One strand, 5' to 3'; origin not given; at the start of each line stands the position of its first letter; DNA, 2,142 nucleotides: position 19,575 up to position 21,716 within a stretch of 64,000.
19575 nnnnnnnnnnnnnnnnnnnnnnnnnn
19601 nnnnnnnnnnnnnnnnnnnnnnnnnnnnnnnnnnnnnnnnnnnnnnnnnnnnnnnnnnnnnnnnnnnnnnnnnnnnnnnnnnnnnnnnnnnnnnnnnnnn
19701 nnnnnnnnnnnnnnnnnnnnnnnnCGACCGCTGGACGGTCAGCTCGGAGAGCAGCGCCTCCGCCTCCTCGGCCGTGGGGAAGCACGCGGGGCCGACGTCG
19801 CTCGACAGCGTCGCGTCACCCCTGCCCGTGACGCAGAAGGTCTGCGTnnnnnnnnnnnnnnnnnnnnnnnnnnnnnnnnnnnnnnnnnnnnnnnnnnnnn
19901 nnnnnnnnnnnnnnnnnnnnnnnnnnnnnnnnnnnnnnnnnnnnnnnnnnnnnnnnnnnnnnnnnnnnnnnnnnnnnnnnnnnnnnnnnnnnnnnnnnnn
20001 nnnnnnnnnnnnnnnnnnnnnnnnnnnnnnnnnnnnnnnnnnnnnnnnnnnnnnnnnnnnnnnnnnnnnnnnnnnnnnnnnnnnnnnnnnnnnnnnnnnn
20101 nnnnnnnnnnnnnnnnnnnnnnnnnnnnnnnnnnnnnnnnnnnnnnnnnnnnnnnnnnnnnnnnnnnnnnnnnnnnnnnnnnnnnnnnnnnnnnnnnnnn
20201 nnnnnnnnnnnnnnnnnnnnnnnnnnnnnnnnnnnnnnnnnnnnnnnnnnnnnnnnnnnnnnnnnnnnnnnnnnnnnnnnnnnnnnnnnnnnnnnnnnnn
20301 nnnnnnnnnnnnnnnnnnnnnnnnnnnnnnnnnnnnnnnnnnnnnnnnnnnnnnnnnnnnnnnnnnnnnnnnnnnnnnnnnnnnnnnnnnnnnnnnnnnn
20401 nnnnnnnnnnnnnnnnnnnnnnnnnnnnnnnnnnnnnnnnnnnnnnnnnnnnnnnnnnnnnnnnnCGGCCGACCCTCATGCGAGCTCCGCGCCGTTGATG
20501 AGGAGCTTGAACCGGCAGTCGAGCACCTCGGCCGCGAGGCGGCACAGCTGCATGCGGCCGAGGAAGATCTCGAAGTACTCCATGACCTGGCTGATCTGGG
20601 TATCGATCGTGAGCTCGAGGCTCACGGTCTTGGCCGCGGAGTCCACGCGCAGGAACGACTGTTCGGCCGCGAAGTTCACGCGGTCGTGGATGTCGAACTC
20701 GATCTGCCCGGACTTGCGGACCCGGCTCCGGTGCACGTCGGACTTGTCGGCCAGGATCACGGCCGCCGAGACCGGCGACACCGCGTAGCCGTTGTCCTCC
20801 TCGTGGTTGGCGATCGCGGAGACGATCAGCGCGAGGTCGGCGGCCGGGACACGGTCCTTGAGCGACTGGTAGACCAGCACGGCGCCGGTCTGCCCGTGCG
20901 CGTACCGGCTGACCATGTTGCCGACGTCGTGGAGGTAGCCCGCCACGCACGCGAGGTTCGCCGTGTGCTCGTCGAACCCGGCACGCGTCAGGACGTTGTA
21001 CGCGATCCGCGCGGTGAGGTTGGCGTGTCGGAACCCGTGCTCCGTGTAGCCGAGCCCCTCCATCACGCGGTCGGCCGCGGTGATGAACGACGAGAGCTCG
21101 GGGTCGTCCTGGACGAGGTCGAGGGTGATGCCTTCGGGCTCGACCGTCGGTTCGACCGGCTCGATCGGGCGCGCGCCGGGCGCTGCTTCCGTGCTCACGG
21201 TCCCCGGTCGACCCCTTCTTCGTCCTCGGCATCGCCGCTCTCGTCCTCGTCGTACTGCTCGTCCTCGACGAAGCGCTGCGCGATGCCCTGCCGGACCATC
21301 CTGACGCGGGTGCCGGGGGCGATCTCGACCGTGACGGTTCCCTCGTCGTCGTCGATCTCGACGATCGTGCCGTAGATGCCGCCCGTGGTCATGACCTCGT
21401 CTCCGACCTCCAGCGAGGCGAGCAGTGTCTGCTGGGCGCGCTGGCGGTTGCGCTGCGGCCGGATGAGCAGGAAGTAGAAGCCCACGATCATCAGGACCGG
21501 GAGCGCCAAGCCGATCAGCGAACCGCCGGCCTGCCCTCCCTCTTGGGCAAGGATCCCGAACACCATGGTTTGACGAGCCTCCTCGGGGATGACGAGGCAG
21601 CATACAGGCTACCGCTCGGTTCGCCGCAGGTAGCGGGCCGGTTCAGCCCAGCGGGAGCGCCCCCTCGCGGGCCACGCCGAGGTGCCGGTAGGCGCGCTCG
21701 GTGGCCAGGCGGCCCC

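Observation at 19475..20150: SecD periplasmic head contains about five tandem Cys-pair repeats (C-x9-14-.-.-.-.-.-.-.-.)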

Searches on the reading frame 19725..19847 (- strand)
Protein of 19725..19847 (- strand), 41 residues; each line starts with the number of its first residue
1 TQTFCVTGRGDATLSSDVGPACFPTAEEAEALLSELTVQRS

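Call 33: search_protein_representatives(alignment_id=A3)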
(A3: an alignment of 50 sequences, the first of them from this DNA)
Query: 50 sequences, 35 profile positions. Proteins with E-value up to 0.001 (for the whole library): 82; up to 1e-10: 34; up to 1e-30: 2. The best 82 are listed.
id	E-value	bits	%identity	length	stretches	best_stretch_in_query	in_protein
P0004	1.1e-56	204.3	-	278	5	1-35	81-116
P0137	2.7e-37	142.3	-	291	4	2-33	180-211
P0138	2.9e-30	119.8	-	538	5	1-33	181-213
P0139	5.6e-28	112.5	-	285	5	1-35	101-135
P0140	3.8e-25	103.4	-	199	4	1-35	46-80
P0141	3.8e-24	100.2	-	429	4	2-35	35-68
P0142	2.0e-23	97.9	-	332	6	2-34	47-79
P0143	3.5e-23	97.1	-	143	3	1-35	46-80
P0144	5.1e-23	96.6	-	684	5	1-34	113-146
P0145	7.3e-22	92.9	-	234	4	3-34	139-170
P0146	1.2e-21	92.3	-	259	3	1-34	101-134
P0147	1.7e-20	88.5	-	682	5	3-33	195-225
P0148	5.2e-20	87.0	-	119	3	1-35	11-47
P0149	6.3e-20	86.7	-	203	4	2-32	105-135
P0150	4.4e-19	84.0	-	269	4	1-35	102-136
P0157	1.7e-13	66.1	-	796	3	1-30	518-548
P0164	4.8e-12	61.5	-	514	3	2-30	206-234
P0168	1.1e-10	57.2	-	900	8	16-33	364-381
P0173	2.1e-08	49.9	-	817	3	3-28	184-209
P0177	5.0e-08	48.6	-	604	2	2-30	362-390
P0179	6.2e-08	48.3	-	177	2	4-28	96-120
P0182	2.1e-07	46.6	-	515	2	3-28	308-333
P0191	3.3e-06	42.8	-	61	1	2-30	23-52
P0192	4.5e-06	42.4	-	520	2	2-30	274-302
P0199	1.2e-04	37.8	-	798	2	4-30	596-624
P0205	5.2e-04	35.8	-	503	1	3-30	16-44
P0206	5.9e-04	35.6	-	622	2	4-28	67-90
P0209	9.7e-04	34.9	-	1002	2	2-30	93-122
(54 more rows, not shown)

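Call 36: search_protein_families(library=pfam, proteins=[P0157, P0164, P0173, P0177, P0182, P0199, P0205, P0209, P0206, P0168], max_evalue=0.01)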
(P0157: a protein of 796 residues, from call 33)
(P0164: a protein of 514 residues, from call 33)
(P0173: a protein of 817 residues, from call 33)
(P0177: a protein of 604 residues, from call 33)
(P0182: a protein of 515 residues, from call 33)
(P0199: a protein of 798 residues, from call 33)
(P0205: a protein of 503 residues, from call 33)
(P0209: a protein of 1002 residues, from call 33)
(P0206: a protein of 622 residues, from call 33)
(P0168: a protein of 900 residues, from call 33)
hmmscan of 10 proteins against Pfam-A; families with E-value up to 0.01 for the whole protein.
P0157 (796 aa): 1 family
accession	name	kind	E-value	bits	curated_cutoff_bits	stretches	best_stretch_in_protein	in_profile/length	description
PF04586.22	Peptidase_S78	-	5e-07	30.4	21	1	275-373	49-150/165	Caudovirus prohead serine protease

P0164 (514 aa): 3 families
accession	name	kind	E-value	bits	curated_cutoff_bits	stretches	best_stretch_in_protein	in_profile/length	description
PF10123.14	Mu-like_Pro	-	5.7e-07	29.8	25.2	1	35-157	2-125/330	Mu-like prophage I protein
PF25744.1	T4_Y13H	-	0.001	19.3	27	0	288-302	17-31/61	Bacteriophage T4 Y13H protein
PF08530.16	PepX_C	-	0.0031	17.9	22.5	1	71-158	112-186/217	X-Pro dipeptidyl-peptidase C-terminal non-catalytic domain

P0173 (817 aa): 0 families

P0177 (604 aa): 1 family
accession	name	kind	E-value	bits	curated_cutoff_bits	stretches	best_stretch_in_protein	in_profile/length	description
PF10123.14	Mu-like_Pro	-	7.1e-06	26.2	25.2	1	189-312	1-125/330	Mu-like prophage I protein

P0182 (515 aa): 1 family
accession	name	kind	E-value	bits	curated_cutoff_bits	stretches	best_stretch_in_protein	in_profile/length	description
PF09954.14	DUF2188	-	0.00016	22.2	22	0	300-337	1-40/62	Uncharacterized protein conserved in bacteria (DUF2188)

P0199 (798 aa): 0 families

P0205 (503 aa): 1 family
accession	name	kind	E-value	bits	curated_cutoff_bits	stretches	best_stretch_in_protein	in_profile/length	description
PF06810.17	Phage_scaffold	-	0.0056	17.1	35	1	275-367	10-97/170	Phage capsid assembly scaffolding protein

P0209 (1002 aa): 1 family
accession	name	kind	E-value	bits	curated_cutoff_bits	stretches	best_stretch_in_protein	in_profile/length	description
PF25209.1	Phage_capsid_4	-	2.4e-31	110.4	27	1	706-997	8-259/262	Phage capsid protein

P0206 (622 aa): 0 families

P0168 (900 aa): 24 families
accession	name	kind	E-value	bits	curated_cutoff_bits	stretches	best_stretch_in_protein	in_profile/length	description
PF23237.1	HYR_4C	-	4.1e-38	129.8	27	8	371-426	15-73/73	HYR-like domain with 4 cysteines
PF14032.12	PknH_C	-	9.8e-26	91.2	27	5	274-347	77-144/187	PknH-like extracellular domain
PF19077.6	Big_13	-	2.1e-22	80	27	0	299-350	51-101/102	Bacterial Ig-like domain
PF20164.4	GspA_SrpA_N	-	2.6e-17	63.7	27.4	0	77-121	68-114/117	GspA/SrpA SigLec-like domain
PF08603.16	CAP_C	-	1.4e-16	61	23.8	0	570-613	74-119/157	Adenylate cyclase associated (CAP) C terminal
PF22195.2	TSP1_CFP_C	-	5.4e-15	56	27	0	80-126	36-80/90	CFP-like, C-terminal thrombospondin type 1 domain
PF17963.7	Big_9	-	4.1e-14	53.7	23.6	0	68-116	43-88/89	Bacterial Ig domain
PF13750.12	Big_3_3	-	1.3e-12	48.1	27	0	250-328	17-96/157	Bacterial Ig-like domain (group 3)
PF15819.10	Fibin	-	5.6e-10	39.7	27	0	16-42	37-63/190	Fin bud initiation factor homologue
PF09454.15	Vps23_core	-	4.5e-09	36.6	26.8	0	280-322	9-49/64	Vps23 core domain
PF00630.25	Filamin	-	2.8e-08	34.9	26.9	0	555-642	20-73/93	Filamin/ABP280 repeat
PF12045.13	DUF3528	-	3.2e-08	34.9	29.5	0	325-382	16-75/126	Protein of unknown function (DUF3528)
PF16548.10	FlgT_N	-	6.8e-08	33.4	28.8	0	38-78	2-42/87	Flagellar assembly protein T, N-terminal domain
PF17829.7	GH115_C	-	8.3e-08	32.7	24.1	0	374-433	43-101/172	Glycosyl hydrolase family 115 C-terminal domain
PF10610.15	Tafi-CsgC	-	1.6e-07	31.8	25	0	80-146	22-87/99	Thin aggregative fimbriae synthesis protein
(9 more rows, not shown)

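Call 40: search_protein_families(library=phrogs, proteins=[P0157, P0164, P0173, P0177, P0182, P0199, P0205, P0209, P0206, P0192], max_evalue=0.001)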
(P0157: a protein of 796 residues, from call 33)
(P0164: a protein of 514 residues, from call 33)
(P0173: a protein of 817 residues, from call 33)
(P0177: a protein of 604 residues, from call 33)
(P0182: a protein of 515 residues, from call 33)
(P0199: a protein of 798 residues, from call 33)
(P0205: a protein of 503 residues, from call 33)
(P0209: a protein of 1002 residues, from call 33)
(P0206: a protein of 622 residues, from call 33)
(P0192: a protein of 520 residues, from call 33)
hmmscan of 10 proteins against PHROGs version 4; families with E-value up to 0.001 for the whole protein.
P0157 (796 aa): 5 families
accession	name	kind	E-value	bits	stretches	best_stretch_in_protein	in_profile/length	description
phrog_80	-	head and packaging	3.9e-21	76.9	1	253-411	244-409/607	head maturation protease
phrog_617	-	head and packaging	7.1e-20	72.4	1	245-374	25-157/626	major head protein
phrog_11321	-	unknown function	5.8e-16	59.8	1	249-427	4-189/327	-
phrog_4523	-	head and packaging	1.6e-08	34.8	1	282-439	76-205/644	major head and protease protein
phrog_3684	-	unknown function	2e-07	32.2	1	510-560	143-193/262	-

P0164 (514 aa): 0 families

P0173 (817 aa): 5 families
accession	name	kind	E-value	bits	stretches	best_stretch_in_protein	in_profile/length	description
phrog_859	-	head and packaging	2.1e-87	295.5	1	126-665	316-773/807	portal protein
phrog_21470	-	unknown function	6.9e-75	253.7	1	207-668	15-485/500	-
phrog_29860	-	head and packaging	8e-56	190.9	1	415-589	21-195/405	virion structural protein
phrog_18402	-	head and packaging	3.7e-55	188.7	1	412-589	19-191/861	head maturation protease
phrog_21406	-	unknown function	1.3e-36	126.7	1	219-588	435-792/1668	-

P0177 (604 aa): 3 families
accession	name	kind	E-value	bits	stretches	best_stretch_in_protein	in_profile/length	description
phrog_328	-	head and packaging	2.5e-08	34.9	1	180-315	16-151/339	head maturation protease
phrog_976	-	head and packaging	8.8e-08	32.9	1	189-294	34-132/415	head maturation protease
phrog_3684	-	unknown function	1.7e-06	29.1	1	10-48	146-184/262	-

P0182 (515 aa): 4 families
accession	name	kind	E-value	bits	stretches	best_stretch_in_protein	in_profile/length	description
phrog_976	-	head and packaging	3.8e-28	100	2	46-181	23-161/415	head maturation protease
phrog_3894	-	head and packaging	3.5e-18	67.1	1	52-187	5-150/458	head maturation protease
phrog_3684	-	unknown function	4.4e-14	54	1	5-52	142-188/262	-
phrog_6439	-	unknown function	5.4e-06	27.4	1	253-294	34-78/82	-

P0199 (798 aa): 7 families
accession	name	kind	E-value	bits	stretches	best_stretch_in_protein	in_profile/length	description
phrog_859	-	head and packaging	1.1e-87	296.4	1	198-529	381-723/807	portal protein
phrog_21470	-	unknown function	9.3e-73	246.7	1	196-529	26-388/500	-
phrog_18402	-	head and packaging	3.6e-63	215.3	1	357-541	10-189/861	head maturation protease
phrog_29860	-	head and packaging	6.8e-51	174.6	1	366-538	18-191/405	virion structural protein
phrog_21406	-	unknown function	4.4e-32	111.6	1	202-523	442-776/1668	-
phrog_19463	-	unknown function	7.3e-30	105.6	1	702-796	123-214/419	-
phrog_4429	-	unknown function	0.00027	22.1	0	593-625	20-53/121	-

P0205 (503 aa): 3 families
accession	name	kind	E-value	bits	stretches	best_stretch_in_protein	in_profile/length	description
phrog_976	-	head and packaging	6e-39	135.5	1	112-500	6-405/415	head maturation protease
phrog_3894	-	head and packaging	2.7e-24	87.3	1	133-273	4-155/458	head maturation protease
phrog_3684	-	unknown function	3.5e-12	47.8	1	8-57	145-195/262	-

P0209 (1002 aa): 5 families
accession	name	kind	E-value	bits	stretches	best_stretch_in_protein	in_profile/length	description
phrog_29592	-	unknown function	7.2e-85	286.9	2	694-999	580-887/893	-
phrog_133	-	head and packaging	9.5e-37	127.9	1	703-998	377-663/668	head maturation protease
phrog_4523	-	head and packaging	6.7e-35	121.9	1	709-999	361-640/644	major head and protease protein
phrog_26519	-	unknown function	1.5e-07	32.4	1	808-1000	4-190/192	-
phrog_2859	-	unknown function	0.00061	18.8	1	86-138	119-171/740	-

P0206 (622 aa): 5 families
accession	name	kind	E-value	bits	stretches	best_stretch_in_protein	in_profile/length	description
phrog_859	-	head and packaging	1e-88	299.8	1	97-555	371-790/807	portal protein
phrog_21470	-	unknown function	1.1e-78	266.3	1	100-546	19-463/500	-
phrog_18402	-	head and packaging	1.4e-56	193.4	1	302-544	22-263/861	head maturation protease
phrog_29860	-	head and packaging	6.9e-49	168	1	301-516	20-229/405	virion structural protein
phrog_21406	-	unknown function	3.6e-36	125.2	1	97-458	427-777/1668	-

P0192 (520 aa): 3 families
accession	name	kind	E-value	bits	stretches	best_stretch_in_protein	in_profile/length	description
phrog_976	-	head and packaging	1.8e-06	28.6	1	105-192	50-130/415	head maturation protease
phrog_3684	-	unknown function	6.3e-06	27.3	1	8-49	145-186/262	-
phrog_328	-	head and packaging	3.5e-05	24.6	1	101-212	43-148/339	head maturation protease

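Call 61: search_protein_families(library=pfam, proteins=[P0191, P0179], max_evalue=1)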
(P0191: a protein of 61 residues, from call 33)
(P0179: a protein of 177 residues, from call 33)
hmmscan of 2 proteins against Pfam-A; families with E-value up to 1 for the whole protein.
P0191 (61 aa): 0 families

P0179 (177 aa): 2 families
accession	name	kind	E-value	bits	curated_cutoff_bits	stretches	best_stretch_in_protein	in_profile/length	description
PF14319.11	Zn_Tnp_IS91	-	0.0042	17.5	26.3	1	119-165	17-64/90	Transposase zinc-binding domain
PF24445.1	DUF7564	-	0.13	13.1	32.2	1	136-165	2-31/76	Family of unknown function (DUF7564)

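Call 64: search_solved_structures(query=A3, max_evalue=10, show_alignments=3)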
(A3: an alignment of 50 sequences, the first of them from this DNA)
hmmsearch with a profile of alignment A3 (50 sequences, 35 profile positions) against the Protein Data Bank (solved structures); distinct sequences matched with E-value up to 10: 2.
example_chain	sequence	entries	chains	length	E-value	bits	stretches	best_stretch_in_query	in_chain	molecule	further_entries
1ufb_A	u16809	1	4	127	0.021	17.8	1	15-30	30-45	TT1696 protein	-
1o3u_A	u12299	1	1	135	0.27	14.3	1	15-29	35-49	conserved hypothetical protein TM0613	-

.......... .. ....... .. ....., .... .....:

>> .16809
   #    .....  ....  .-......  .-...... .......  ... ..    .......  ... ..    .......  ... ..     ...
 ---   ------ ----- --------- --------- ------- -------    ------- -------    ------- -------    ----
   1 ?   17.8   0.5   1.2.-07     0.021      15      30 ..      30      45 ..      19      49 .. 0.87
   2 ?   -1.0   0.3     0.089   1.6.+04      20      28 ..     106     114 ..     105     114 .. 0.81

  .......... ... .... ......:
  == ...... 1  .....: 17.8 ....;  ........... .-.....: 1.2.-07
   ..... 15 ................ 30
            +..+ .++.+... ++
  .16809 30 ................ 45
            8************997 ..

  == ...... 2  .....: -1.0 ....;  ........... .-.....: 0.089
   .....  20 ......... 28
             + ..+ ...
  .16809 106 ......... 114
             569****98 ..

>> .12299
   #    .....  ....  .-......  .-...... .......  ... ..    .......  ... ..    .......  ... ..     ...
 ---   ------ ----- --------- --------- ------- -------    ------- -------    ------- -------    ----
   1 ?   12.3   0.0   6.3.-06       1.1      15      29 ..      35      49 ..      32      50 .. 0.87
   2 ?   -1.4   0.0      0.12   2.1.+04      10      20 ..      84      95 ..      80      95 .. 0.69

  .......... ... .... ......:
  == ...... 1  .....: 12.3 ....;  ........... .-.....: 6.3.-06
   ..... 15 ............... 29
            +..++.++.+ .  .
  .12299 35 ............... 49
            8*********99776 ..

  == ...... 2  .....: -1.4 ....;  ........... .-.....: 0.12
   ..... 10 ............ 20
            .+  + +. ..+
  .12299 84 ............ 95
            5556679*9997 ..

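Call 84: search_protein_families(library=phrogs, proteins=[P0191], max_evalue=1)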
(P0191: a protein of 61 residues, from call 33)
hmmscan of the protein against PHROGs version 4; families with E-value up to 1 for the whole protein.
P0191 (61 aa): 4 families
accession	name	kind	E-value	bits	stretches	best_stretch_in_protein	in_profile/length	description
phrog_3684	-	unknown function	1.5e-05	26.1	1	16-59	145-188/262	-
phrog_2859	-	unknown function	6.3e-05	22.1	1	20-60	123-163/740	-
phrog_24871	-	unknown function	0.12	13.1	1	3-60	96-148/159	-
phrog_29065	-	unknown function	0.27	12.3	1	16-33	9-26/60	-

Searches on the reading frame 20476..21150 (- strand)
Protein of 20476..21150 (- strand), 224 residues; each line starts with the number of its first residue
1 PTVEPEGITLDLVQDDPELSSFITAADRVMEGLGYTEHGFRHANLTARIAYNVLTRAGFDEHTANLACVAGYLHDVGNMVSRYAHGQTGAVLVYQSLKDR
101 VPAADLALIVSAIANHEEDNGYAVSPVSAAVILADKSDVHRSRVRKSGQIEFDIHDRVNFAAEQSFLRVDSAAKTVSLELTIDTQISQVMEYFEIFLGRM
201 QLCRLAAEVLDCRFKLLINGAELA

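Call 3: search_protein_families(library=pfam, proteins=[window:20476-21150:-], max_evalue=0.01)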
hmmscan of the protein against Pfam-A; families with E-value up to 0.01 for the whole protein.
window:20476-21150:- (224 aa): 2 families
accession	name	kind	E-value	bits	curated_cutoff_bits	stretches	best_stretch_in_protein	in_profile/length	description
PF01966.28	HD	-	1.1e-05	26.1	22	1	38-136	4-112/116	HD domain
PF08668.18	HDOD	-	0.0049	16.8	22.9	1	40-101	96-155/196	HDOD domain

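Call 82: search_protein_families(library=ncbifam, proteins=[window:20476-21150:-], max_evalue=0.01)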
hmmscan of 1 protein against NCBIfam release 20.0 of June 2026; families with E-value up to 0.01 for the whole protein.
window:20476-21150:- (224 aa): 1 family
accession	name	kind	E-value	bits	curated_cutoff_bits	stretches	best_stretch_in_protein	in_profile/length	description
TIGR00277.1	HDIG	domain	0.00035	20.4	27.6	1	36-96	2-68/84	HDIG domain-containing metalloprotein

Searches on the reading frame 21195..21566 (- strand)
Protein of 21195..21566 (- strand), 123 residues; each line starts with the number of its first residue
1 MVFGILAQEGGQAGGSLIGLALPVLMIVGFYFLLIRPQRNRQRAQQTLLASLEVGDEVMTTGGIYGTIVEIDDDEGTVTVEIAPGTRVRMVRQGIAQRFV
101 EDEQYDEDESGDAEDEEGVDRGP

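Call 3: search_protein_families(library=pfam, proteins=[window:21195-21566:-], max_evalue=0.01)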
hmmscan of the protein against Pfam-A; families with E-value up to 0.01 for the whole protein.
window:21195-21566:- (123 aa): 3 families
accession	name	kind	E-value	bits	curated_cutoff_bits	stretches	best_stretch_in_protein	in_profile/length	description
PF02699.20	YajC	-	1.3e-28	99.1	28.2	1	20-97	3-78/78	Preprotein translocase subunit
PF15915.11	BAT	-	0.0026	18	25.8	1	62-99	96-133/156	GAF and HTH_10 associated domain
PF20297.4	MSSS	-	0.0035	17.4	26.8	1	54-81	1-29/42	MutS2 and Smr-associated SH3 domain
